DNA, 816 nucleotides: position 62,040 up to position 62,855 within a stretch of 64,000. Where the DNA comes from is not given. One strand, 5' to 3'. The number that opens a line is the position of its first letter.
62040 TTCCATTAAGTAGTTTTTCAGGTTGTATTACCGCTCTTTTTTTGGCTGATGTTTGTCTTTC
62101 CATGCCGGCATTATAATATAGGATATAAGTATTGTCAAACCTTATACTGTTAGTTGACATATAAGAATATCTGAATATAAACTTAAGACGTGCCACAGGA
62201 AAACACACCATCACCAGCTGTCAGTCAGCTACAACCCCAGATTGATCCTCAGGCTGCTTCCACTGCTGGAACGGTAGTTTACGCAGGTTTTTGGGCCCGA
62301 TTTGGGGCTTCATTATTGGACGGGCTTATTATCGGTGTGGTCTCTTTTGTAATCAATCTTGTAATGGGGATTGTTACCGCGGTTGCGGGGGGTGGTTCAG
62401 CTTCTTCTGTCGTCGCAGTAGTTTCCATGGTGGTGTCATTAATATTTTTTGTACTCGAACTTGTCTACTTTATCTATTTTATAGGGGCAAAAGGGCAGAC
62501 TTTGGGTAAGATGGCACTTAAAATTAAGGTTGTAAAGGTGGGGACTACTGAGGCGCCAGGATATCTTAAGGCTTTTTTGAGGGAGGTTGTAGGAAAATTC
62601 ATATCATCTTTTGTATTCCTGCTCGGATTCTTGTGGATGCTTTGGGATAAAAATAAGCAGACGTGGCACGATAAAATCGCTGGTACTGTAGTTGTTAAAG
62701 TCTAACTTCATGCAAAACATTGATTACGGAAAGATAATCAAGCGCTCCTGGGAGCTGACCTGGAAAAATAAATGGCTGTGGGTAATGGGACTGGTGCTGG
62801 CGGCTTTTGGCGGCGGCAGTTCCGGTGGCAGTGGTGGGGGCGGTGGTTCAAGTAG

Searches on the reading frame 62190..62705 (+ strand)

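Call 75: search_protein_families(library=pfam, proteins=[window:62190-62705:+], max_evalue=0.001)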
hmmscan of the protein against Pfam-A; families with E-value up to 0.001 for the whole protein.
window:62190-62705:+ (171 aa): 1 family
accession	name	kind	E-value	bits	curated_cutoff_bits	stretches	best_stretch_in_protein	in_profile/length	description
PF06271.18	RDD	-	6.5e-33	114.4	24.1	1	31-165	1-137/137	RDD family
